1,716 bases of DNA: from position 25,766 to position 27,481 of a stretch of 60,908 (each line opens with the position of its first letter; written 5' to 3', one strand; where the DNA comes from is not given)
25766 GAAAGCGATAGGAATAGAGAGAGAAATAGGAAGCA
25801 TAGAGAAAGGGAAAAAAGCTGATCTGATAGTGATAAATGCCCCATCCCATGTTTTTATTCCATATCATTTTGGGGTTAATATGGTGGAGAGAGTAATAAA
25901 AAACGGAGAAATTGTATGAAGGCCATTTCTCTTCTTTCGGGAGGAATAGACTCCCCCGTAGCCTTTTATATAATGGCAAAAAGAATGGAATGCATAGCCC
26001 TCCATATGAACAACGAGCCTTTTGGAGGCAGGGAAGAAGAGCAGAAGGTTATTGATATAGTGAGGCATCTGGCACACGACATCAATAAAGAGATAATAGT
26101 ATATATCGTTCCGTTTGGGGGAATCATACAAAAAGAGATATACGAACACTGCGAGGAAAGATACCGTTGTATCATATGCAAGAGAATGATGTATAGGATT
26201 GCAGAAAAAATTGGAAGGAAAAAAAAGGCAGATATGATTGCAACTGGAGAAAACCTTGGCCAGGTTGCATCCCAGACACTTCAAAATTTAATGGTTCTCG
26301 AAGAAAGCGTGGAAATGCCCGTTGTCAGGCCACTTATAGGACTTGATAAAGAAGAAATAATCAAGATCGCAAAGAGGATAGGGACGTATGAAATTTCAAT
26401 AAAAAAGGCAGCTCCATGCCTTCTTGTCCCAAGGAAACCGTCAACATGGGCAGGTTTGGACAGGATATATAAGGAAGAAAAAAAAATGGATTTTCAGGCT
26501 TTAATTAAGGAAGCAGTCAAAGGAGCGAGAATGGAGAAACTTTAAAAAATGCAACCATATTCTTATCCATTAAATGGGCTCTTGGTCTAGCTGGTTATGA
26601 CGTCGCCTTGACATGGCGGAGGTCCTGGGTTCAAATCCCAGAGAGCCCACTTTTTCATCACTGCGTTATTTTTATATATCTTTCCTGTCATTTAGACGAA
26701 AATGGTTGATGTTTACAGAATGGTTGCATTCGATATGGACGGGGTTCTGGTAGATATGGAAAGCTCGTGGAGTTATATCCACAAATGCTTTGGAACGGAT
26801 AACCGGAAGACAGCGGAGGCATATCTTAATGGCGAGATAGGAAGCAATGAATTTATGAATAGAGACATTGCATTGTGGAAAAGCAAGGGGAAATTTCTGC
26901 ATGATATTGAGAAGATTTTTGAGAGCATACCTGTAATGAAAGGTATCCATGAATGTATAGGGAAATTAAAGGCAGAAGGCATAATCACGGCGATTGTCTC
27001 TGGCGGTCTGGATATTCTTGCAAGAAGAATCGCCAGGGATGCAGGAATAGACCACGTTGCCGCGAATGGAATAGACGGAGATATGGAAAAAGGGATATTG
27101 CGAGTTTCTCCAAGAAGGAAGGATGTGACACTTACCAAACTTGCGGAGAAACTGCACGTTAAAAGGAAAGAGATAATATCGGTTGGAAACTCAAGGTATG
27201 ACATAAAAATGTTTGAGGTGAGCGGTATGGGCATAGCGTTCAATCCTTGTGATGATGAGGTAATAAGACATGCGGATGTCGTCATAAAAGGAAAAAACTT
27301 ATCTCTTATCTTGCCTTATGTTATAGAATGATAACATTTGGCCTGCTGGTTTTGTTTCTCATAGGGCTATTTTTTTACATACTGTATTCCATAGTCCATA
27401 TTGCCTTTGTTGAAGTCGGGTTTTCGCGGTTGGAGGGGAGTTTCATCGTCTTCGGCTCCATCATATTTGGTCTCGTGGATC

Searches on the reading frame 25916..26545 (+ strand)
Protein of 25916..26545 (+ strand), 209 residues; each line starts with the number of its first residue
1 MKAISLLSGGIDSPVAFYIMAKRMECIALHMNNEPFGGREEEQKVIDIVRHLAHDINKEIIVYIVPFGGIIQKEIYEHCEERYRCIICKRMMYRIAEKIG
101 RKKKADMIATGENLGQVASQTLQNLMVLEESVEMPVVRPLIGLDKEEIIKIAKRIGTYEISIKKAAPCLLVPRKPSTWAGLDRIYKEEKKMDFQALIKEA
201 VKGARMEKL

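Call 64: search_protein_families(library=pfam, proteins=[window:25916-26545:+], max_evalue=0.00001)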
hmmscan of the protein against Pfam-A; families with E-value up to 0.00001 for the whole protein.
window:25916-26545:+ (209 aa): 3 families
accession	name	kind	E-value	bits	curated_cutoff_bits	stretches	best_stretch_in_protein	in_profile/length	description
PF02568.20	ThiI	-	1.9e-62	210.8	20.5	1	2-193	5-197/197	Thiamine biosynthesis protein (ThiI)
PF06508.19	QueC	-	7.3e-08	32.6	22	0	2-168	1-183/210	Queuosine biosynthesis protein QueC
PF01171.26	ATP_bind_3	-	9.5e-07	29.2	27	0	7-154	6-158/182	PP-loop family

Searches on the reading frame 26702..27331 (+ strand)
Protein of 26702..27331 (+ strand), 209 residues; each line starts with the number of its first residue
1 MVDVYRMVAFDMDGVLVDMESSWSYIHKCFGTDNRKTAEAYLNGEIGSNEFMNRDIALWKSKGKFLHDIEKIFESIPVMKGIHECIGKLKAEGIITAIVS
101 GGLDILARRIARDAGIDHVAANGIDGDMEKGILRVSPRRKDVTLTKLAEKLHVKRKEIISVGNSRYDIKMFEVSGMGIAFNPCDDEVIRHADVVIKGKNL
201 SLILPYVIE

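Call 64: search_protein_families(library=pfam, proteins=[window:26702-27331:+], max_evalue=0.00001)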
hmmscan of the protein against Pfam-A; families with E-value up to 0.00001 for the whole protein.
window:26702-27331:+ (209 aa): 5 families
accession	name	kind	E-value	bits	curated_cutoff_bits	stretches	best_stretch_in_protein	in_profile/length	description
PF00702.32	Hydrolase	-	4.8e-15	56.9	26.4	1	6-174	2-190/191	haloacid dehalogenase-like hydrolase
PF12710.13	HAD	-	3.1e-14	54.3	27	1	8-172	1-189/189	haloacid dehalogenase-like hydrolase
PF08282.18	Hydrolase_3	-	9.6e-12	45.6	20.9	1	140-198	188-246/255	haloacid dehalogenase-like hydrolase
PF13419.12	HAD_2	-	9.4e-09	36.1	23.8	1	9-175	2-172/178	Haloacid dehalogenase-like hydrolase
PF06888.18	Put_Phosphatase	-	2.3e-06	27.6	27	1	7-101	2-97/234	Putative Phosphatase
